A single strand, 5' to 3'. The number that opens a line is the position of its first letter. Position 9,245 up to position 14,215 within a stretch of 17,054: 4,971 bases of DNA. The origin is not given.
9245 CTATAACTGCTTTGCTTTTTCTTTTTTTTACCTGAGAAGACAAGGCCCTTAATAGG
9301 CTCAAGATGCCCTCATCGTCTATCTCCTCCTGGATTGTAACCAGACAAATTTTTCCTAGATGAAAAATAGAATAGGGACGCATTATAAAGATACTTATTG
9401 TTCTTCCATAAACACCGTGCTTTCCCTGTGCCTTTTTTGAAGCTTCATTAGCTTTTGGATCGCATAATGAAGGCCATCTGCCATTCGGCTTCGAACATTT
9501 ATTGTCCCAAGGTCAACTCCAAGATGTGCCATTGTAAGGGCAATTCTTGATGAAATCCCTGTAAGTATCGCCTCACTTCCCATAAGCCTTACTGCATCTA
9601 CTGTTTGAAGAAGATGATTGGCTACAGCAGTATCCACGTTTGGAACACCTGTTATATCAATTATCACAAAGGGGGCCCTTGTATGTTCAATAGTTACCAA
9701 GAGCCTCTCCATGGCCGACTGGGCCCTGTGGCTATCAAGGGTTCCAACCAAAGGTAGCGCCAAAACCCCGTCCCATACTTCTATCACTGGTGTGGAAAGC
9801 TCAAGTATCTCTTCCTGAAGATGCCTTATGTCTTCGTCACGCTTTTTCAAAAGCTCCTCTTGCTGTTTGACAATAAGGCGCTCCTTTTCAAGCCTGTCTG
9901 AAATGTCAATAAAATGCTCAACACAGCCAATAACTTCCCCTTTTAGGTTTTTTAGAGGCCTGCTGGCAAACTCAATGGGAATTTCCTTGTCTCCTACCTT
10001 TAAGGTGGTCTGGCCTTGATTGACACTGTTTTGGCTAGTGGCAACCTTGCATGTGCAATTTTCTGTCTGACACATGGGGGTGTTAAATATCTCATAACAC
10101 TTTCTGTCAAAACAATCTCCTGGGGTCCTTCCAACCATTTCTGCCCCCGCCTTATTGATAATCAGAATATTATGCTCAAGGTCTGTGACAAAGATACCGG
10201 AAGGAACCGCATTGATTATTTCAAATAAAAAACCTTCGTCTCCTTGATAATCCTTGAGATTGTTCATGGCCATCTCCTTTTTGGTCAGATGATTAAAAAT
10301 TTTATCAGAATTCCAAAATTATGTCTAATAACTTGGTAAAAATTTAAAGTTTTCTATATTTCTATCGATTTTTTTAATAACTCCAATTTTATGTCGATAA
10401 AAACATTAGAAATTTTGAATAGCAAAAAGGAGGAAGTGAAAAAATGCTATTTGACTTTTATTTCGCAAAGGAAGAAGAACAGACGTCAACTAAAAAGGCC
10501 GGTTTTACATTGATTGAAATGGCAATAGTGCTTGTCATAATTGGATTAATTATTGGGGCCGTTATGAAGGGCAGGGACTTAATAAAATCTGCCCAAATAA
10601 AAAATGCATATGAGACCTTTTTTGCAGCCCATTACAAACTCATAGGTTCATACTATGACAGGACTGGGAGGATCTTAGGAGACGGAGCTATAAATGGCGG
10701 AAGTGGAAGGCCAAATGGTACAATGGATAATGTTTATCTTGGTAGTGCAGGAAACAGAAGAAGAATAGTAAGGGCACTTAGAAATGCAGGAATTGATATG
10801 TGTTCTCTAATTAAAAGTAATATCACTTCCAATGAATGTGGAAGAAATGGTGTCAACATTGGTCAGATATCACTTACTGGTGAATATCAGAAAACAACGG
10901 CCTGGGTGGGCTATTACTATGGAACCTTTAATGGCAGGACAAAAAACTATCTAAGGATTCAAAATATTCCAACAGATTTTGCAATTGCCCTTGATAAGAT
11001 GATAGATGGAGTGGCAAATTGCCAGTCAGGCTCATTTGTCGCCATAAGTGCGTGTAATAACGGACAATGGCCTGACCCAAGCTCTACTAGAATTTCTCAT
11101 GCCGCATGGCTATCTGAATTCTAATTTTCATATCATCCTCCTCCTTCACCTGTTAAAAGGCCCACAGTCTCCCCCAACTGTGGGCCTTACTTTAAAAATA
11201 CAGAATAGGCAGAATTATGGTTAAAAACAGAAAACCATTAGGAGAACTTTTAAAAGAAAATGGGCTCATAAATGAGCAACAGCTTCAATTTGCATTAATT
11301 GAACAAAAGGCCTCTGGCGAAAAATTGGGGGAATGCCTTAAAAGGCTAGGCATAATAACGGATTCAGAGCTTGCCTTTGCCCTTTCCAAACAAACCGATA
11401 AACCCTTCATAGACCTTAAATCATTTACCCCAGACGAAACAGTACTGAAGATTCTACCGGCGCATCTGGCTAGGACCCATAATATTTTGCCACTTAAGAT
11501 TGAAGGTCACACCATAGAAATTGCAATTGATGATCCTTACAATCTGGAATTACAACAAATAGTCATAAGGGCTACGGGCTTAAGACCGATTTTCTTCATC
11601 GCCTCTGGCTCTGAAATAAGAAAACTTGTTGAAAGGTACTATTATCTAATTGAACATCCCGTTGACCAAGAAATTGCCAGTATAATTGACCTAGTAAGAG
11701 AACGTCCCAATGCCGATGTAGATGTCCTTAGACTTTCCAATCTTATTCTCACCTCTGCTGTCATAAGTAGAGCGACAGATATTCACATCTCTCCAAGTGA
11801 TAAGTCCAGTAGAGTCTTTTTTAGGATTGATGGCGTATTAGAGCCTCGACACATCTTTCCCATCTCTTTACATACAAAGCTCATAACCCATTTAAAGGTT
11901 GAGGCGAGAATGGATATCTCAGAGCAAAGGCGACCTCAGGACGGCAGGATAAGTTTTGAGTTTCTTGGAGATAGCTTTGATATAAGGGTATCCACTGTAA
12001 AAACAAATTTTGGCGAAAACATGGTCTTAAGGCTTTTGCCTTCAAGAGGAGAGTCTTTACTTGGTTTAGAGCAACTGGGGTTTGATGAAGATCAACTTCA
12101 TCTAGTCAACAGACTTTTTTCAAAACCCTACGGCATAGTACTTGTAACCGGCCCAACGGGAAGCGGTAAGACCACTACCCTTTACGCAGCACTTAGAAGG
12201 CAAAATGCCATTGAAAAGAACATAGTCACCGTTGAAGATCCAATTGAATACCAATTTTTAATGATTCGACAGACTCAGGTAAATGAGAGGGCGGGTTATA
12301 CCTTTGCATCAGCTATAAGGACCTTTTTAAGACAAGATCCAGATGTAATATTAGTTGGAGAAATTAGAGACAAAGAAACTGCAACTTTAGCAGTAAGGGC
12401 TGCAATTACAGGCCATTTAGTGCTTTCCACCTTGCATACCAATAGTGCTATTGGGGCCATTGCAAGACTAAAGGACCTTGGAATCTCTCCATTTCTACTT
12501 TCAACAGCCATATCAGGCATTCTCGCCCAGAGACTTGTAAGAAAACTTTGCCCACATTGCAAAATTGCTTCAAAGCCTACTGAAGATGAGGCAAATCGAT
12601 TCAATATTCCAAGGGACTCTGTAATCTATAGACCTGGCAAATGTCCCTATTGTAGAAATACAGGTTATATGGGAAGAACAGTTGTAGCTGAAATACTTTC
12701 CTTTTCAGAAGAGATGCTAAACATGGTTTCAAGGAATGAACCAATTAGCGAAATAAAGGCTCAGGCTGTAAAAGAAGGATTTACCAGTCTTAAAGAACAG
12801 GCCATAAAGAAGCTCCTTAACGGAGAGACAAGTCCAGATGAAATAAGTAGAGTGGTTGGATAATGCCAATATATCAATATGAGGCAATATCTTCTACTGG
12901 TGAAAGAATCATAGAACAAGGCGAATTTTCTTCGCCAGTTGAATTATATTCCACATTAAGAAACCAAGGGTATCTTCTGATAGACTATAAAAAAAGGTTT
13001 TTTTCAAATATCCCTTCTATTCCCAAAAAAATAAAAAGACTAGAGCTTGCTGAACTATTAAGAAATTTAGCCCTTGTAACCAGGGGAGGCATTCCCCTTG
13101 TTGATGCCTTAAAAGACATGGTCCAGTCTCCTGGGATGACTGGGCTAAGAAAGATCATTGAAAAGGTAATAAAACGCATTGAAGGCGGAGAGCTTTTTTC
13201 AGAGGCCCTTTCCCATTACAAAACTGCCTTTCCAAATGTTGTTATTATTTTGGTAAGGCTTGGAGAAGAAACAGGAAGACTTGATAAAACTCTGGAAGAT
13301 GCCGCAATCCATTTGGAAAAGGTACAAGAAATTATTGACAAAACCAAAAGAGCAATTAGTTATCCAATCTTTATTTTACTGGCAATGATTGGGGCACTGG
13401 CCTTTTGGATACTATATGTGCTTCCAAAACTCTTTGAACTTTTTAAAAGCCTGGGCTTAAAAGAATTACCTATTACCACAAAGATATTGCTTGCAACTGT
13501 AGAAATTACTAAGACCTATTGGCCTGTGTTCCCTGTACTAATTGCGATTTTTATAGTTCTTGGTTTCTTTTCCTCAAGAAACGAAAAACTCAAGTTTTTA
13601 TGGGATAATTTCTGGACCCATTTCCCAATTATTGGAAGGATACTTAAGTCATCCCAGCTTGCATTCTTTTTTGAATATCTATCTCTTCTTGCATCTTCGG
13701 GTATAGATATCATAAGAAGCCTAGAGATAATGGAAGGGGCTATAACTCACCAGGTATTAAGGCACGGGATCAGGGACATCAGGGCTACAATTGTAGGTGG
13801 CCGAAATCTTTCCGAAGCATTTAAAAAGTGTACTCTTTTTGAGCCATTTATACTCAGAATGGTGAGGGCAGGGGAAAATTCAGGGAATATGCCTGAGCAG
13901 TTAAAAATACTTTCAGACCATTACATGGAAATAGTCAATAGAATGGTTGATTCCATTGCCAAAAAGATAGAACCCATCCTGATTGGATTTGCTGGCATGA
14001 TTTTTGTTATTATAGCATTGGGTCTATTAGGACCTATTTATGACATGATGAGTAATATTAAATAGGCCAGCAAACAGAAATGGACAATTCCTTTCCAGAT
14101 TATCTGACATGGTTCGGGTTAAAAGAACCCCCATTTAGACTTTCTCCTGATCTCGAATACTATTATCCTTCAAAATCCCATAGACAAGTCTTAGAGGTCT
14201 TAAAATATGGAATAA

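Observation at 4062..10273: Seven-gene stressosome-type operon with no sigma-factor or partner-switch output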

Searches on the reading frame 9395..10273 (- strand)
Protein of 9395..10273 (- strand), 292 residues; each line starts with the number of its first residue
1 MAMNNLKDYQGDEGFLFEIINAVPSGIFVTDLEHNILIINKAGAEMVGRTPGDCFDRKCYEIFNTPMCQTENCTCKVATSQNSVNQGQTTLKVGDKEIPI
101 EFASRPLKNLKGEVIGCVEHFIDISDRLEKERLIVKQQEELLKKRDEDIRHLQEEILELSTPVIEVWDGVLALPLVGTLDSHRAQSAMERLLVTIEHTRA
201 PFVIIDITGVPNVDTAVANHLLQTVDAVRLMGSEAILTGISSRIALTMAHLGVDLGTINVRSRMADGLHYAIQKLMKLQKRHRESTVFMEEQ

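Call 4: search_protein_families(library=pfam, proteins=[window:9395-10273:-], max_evalue=0.01)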
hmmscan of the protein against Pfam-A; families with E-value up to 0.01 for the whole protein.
window:9395-10273:- (292 aa): 6 families
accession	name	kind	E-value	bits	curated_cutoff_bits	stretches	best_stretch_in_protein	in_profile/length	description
PF01740.26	STAS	-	1.1e-14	54.5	22.6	1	162-254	2-94/106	STAS domain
PF08448.16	PAS_4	-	6.7e-13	49.3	23.1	1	21-127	2-108/110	PAS fold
PF13426.13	PAS_9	-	6.2e-10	39.7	27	1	24-126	1-103/103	PAS domain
PF00989.32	PAS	-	3.1e-08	34.1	22.6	1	16-118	3-107/113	PAS fold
PF13188.13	PAS_8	-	0.0022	18.3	21.8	1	18-51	5-39/65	PAS domain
PF15905.10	HMMR_N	-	0.0077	16.2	30.1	0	70-158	180-269/330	Hyaluronan mediated motility receptor N-terminal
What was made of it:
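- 9395..10273 (-): g1: RsbR-like co-antagonist, N-terminal PAS plus C-terminal STAS (start at 10273 or 10267). Pfam PAS_4 49 bits and STAS 54 bits (call 4).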

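Call 5: search_protein_families(library=ncbifam, proteins=[window:9395-10273:-], max_evalue=0.01)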
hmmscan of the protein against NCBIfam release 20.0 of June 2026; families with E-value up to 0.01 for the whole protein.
window:9395-10273:- (292 aa): 6 families
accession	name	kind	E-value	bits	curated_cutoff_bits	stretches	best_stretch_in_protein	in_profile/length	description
NF052652.1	YtvA_fam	equivalog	1.5e-23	83.6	250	1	143-261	118-236/243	YtvA family blue-light photoreceptor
NF008468.0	PRK11360.1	equivalog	2.4e-09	36.1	646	1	19-139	273-391/616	two-component system sensor histidine kinase AtoS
TIGR00229.1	sensory_box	domain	3.7e-08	33.5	22.9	1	16-132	7-124/126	PAS domain S-box protein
NF053781.1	cdiGMPphdstlr2612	equivalog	1.9e-05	22.5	1600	1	13-161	14-170/1268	Tlr1612 family c-di-GMP phosphodiesterase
NF046044.1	PnpS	equivalog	0.00035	19.7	400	1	7-128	48-164/390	two-component system histidine kinase PnpS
TIGR00377.1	ant_ant_sig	superfamily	0.00038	20.3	53.45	1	165-249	8-92/108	anti-sigma factor antagonist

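Call 52: search_solved_structures(query=window:9395-10273:-, max_evalue=0.001, show_alignments=1)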
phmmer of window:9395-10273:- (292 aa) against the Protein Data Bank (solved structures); distinct sequences matched with E-value up to 0.001: 18.
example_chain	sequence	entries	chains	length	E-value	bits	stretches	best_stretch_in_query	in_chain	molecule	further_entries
7o0i_B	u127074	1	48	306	4.6e-27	98.4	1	135-272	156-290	Anti-anti-sigma factor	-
6qcm_CD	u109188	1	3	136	3.2e-26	95.6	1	154-272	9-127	RsbR protein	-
6qcm_CB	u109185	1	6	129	5.5e-26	94.9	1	156-272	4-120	RsbR protein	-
6qcm_AB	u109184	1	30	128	7.4e-26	94.5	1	156-272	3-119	RsbR protein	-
9o3o_A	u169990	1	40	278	1.4e-25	93.6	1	154-272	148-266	STAS domain-containing protein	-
9o4r_A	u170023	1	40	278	1.4e-25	93.6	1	154-272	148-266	RsbR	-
7b0u_A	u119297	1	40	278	1.4e-25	93.5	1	154-272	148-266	RsbR protein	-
9o5l_A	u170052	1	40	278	1.8e-25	93.2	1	154-272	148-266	STAS domain-containing protein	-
9o3z_A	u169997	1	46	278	6.8e-25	91.3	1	154-272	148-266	RsbR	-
9o4h_A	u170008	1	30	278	8.9e-25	90.9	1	154-272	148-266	RsbR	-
6qcm_AD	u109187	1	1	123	4.7e-21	78.7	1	154-247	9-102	RsbR protein,RsbR protein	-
2mwg_A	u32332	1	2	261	7.9e-15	58.3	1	129-268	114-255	Blue-light photoreceptor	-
6qcm_A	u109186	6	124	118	8.8e-12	48.3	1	162-270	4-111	RsbS protein | RsbT antagonist protein RsbS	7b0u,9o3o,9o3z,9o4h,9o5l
9o4r_a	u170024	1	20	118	1.2e-11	47.8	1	162-270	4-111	RsbT antagonist protein RsbS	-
6jhk_A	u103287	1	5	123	2e-10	43.9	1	161-269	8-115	RsbS negative regulator of sigma-B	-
7o0i_a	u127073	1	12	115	3.1e-06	30.1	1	185-260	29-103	RsbS, negative regulator of sigma-B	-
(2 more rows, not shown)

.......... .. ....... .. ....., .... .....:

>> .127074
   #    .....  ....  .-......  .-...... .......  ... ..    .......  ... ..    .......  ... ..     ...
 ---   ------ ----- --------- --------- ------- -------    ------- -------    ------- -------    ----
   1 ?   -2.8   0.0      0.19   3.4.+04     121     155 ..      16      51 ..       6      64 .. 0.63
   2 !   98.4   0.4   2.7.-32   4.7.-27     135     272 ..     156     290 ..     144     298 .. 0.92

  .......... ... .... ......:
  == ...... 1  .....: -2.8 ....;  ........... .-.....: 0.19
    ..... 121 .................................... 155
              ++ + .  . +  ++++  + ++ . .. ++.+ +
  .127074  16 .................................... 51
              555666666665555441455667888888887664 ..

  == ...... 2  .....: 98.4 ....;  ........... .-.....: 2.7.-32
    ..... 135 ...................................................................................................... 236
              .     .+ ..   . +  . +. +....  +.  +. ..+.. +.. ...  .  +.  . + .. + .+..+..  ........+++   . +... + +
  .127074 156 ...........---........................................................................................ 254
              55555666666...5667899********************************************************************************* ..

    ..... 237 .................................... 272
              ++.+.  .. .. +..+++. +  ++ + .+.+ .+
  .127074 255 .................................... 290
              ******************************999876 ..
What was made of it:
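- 9395..10273 (-): Best PDB hit V. vulnificus RsbR 7o0i, E 4.6e-27, with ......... and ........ aligned (call 52).
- On Stressosome RsbR-RsbS-RsbT(-RsbX) module: Aligns to V. vulnificus RsbR over 138 residues at E 4.6e-27, with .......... and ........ conserved (call 52).
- Checked: Best PDB hit is V. vulnificus RsbR 7o0i, E 4.6e-27 (calls 4, 52).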

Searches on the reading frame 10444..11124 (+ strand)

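Call 74: search_protein_families(library=pfam, proteins=[window:10444-11124:+], max_evalue=0.001)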
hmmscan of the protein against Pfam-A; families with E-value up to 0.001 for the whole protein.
window:10444-11124:+ (226 aa): 1 family
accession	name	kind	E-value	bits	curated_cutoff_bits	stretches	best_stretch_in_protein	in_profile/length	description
PF07963.17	N_methyl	-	1.2e-06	28.3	21.2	1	17-41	3-27/27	Prokaryotic N-terminal methylation motif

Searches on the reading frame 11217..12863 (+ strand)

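Call 74: search_protein_families(library=pfam, proteins=[window:11217-12863:+], max_evalue=0.001)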
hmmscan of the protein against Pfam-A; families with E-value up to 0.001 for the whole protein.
window:11217-12863:+ (548 aa): 5 families
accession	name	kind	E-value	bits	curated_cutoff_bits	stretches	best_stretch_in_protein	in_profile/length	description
PF00437.27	T2SSE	-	1.3e-122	409.5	24.9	1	170-545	8-370/370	Type II/IV secretion system protein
PF05157.20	MshEN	-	2e-18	66.6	23.1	1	63-143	4-85/90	MshEN domain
PF13191.12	AAA_16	-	6.2e-05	24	32.6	1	295-373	14-81/167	AAA ATPase domain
PF13604.12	AAA_30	-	0.00015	22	27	1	290-327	3-40/191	AAA domain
PF25199.1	nSTAND_NTPase5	-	0.00069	19.9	34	0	302-342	38-79/145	Novel STAND NTPase 5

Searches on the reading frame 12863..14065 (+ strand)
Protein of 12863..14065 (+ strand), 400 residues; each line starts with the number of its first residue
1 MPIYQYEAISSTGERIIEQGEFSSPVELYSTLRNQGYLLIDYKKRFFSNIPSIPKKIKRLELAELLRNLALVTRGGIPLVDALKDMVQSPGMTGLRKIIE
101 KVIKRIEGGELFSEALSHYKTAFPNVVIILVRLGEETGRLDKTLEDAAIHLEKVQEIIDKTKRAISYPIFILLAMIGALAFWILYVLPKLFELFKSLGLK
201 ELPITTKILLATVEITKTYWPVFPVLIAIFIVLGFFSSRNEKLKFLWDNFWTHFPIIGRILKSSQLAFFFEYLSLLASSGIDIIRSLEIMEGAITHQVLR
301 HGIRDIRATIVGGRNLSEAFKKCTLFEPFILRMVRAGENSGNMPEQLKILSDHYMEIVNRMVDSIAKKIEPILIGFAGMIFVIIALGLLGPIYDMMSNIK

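Call 74: search_protein_families(library=pfam, proteins=[window:12863-14065:+], max_evalue=0.001)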
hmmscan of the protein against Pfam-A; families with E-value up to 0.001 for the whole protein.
window:12863-14065:+ (400 aa): 1 family
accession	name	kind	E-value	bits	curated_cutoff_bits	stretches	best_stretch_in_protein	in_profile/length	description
PF00482.28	T2SSF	-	3.2e-46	156.8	25.2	2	66-188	2-125/125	Type II secretion system (T2SS), protein F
